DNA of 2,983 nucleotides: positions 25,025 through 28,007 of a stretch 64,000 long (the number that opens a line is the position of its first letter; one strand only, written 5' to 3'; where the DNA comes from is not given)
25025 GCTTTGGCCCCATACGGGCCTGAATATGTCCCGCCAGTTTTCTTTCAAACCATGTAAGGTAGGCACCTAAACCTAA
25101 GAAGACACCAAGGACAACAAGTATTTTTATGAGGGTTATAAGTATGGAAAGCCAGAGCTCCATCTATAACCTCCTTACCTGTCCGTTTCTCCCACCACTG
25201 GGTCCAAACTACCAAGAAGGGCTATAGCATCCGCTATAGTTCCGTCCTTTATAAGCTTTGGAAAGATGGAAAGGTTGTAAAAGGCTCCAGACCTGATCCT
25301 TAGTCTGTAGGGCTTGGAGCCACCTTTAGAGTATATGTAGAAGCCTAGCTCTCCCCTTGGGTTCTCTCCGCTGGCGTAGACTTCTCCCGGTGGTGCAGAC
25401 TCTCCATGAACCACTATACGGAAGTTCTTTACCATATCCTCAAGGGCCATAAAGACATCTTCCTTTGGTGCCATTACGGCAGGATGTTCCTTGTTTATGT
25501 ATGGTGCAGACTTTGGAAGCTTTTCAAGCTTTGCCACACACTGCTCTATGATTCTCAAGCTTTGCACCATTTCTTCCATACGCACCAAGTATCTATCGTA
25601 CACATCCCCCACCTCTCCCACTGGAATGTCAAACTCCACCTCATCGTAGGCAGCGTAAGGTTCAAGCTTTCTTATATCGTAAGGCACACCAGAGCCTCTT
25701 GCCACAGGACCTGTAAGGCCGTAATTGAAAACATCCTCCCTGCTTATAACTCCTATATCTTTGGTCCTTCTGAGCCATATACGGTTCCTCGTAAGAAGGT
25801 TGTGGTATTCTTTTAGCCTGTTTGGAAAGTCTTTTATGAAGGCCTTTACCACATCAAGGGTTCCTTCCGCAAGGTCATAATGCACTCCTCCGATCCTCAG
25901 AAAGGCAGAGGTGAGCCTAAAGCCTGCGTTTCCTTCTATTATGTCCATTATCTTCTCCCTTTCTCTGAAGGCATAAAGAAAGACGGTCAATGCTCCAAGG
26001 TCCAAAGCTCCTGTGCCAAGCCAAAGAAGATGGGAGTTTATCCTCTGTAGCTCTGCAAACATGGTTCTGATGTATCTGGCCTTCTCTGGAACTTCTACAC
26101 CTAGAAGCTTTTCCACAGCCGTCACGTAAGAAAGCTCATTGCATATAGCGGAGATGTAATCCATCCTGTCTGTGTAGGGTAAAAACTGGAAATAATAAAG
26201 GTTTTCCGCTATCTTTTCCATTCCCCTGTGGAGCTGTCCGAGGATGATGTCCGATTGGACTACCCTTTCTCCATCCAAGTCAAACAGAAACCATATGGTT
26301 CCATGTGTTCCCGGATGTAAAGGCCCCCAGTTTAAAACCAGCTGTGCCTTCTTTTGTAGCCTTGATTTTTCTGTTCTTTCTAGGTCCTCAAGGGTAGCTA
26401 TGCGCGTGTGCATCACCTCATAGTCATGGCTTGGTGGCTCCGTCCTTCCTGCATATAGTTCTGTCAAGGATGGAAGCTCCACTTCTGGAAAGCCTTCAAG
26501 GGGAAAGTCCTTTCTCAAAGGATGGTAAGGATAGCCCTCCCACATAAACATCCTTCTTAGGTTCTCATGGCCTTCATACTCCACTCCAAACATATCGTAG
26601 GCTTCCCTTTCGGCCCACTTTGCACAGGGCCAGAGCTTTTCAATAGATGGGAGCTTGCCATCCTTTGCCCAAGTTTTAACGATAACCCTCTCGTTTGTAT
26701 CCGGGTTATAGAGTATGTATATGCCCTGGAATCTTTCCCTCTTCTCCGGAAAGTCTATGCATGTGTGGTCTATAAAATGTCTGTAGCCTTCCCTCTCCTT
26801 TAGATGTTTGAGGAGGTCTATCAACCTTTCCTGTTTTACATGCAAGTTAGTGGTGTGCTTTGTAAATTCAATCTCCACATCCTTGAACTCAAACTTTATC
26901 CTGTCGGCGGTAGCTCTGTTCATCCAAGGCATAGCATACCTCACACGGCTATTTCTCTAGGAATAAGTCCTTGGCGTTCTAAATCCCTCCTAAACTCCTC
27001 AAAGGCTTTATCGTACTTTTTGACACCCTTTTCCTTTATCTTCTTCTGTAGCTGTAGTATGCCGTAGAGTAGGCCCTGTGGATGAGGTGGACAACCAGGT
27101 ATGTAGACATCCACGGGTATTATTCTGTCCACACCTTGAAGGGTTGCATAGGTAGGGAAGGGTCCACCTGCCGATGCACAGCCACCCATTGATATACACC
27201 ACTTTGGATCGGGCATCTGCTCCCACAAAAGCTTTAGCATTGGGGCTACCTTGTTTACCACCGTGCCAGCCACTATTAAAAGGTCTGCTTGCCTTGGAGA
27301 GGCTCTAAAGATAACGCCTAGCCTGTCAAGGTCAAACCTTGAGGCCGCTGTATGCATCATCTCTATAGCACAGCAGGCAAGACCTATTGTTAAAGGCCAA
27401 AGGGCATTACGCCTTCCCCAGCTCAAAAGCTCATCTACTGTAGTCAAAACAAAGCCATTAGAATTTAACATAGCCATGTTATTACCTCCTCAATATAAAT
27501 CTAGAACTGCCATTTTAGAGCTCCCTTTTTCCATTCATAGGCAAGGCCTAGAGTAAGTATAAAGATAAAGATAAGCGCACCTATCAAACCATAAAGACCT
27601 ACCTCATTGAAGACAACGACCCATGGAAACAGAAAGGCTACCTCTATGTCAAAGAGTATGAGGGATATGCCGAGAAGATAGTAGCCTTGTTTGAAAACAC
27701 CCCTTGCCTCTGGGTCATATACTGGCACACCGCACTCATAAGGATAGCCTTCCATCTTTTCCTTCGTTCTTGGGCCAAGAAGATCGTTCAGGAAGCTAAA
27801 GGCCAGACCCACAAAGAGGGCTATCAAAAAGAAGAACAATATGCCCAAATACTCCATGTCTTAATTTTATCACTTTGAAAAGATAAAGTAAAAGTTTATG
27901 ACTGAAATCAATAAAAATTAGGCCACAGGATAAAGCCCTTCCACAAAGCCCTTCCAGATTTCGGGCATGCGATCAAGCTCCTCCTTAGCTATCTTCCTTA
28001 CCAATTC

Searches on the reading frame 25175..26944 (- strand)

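Call 59: search_protein_families(library=ncbifam, max_evalue=1e-10, proteins=[window:25175-26944:-])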
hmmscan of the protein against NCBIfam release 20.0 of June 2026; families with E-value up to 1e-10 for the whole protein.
window:25175-26944:- (589 aa): 20 families
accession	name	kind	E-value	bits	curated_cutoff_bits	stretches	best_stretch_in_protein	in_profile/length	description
NF009808.0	PRK13292.1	equivalog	4.6e-154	514.2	1156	1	26-589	243-791/791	NADH-quinone oxidoreductase subunit B/C/D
TIGR01962.1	NuoD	equivalog_domain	1.9e-148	494.4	459.35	1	201-589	2-386/386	NADH dehydrogenase (quinone) subunit D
NF004739.1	PRK06075.1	equivalog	1.5e-147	491.4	360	1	203-589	2-384/384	NADH-quinone oxidoreductase subunit D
NF008728.0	PRK11742.1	equivalog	2.8e-133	445.4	840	1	29-589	44-598/598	NADH-quinone oxidoreductase subunit C/D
NF008974.0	PRK12322.1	equivalog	7.5e-132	439.7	522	2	200-504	5-306/366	NADH-quinone oxidoreductase subunit D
NF005649.0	PRK07415.1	equivalog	6.8e-107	357.9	583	1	199-589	8-394/394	NAD(P)H-quinone oxidoreductase subunit H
NF040602.1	F420_dehyd_FpoD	exception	2.2e-98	329.7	600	2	199-505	5-313/372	F420H2 dehydrogenase subunit FpoD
NF004733.0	PRK06074.1-5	equivalog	1.7e-32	112.7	225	1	26-156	25-158/203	NADH-quinone oxidoreductase subunit C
TIGR01961.1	NuoC_fam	subfamily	7.6e-32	110.4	122.45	1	35-150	4-121/122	NADH (or F420H2) dehydrogenase, subunit C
NF004737.0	PRK06074.2-4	equivalog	3.5e-28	98.4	144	1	34-150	16-127/150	NADH-quinone oxidoreductase subunit C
NF006304.0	PRK08491.1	equivalog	1.5e-25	90.3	228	1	20-151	49-178/263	NADH-quinone oxidoreductase subunit C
NF004731.0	PRK06074.1-3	equivalog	1.2e-23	84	303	1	31-156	26-154/207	NADH-quinone oxidoreductase subunit C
NF005856.0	PRK07785.1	equivalog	2.8e-23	83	224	1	26-153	96-228/246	NADH-quinone oxidoreductase subunit C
NF004730.0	PRK06074.1-1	equivalog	8e-22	78.1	193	1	32-155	30-164/200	NADH-quinone oxidoreductase subunit C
NF004732.0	PRK06074.1-4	equivalog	9.9e-18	64.8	376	1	69-155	114-203/250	NADH-quinone oxidoreductase subunit C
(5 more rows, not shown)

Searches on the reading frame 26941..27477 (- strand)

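Call 59: search_protein_families(library=ncbifam, max_evalue=1e-10, proteins=[window:26941-27477:-])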
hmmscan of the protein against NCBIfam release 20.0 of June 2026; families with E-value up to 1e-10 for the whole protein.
window:26941-27477:- (178 aa): 11 families
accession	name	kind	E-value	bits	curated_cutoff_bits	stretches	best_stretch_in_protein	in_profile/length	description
NF005012.1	PRK06411.1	subfamily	1.3e-71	239.4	116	1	4-153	14-164/166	NADH-quinone oxidoreductase subunit NuoB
TIGR01957.1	nuoB_fam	subfamily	5e-70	234.1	142.7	1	9-149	2-144/145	NADH-quinone oxidoreductase subunit B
NF011394.0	PRK14819.1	equivalog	2.2e-64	217.5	312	1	4-157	11-166/264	NADH-quinone oxidoreductase subunit B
NF011390.0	PRK14815.1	equivalog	8.1e-63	211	281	1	8-156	17-167/183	NADH dehydrogenase subunit B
NF011391.0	PRK14816.1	equivalog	1.3e-58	197.8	283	1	9-149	37-179/196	NADH-quinone oxidoreductase subunit B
NF009808.0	PRK13292.1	equivalog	8.4e-58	195.9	1156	1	6-150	7-152/791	NADH-quinone oxidoreductase subunit B/C/D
NF011388.0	PRK14813.1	equivalog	1.5e-56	191.3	294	1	4-153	8-159/189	NADH dehydrogenase subunit B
NF011393.0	PRK14818.1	equivalog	1.7e-53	180.7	255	1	11-150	18-158/173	NADH dehydrogenase subunit B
NF011395.0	PRK14820.1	equivalog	4.7e-53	179.6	263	1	5-157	14-167/180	NADH-quinone oxidoreductase subunit B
NF011392.0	PRK14817.1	equivalog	2.6e-52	177.1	271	1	6-156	18-169/182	NADH-quinone oxidoreductase subunit B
NF011389.0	PRK14814.1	equivalog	6.1e-51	172.9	285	1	9-154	18-164/186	NADH dehydrogenase subunit B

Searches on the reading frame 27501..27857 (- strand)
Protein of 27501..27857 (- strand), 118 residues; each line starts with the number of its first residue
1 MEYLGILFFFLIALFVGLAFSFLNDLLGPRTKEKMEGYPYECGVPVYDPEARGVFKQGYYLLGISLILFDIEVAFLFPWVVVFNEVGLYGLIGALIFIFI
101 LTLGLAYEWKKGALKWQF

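Call 59: search_protein_families(library=ncbifam, max_evalue=1e-10, proteins=[window:27501-27857:-])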
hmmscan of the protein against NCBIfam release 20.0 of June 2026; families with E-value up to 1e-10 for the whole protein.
window:27501-27857:- (118 aa): 4 families
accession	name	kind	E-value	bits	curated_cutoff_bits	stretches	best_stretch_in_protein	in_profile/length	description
NF006303.0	PRK08489.1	equivalog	1.2e-24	87.3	145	1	2-117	9-126/129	NAD(P)H-quinone oxidoreductase subunit 3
NF005839.0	PRK07756.1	equivalog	3.1e-22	79.1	163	1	2-116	8-121/122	NADH-quinone oxidoreductase subunit A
NF005922.0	PRK07928.1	equivalog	5.8e-22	78.3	155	1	3-117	4-119/119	NADH-quinone oxidoreductase subunit A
NF005022.0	PRK06432.1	equivalog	9.5e-11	41.9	164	1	36-116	70-149/151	NADH dehydrogenase subunit A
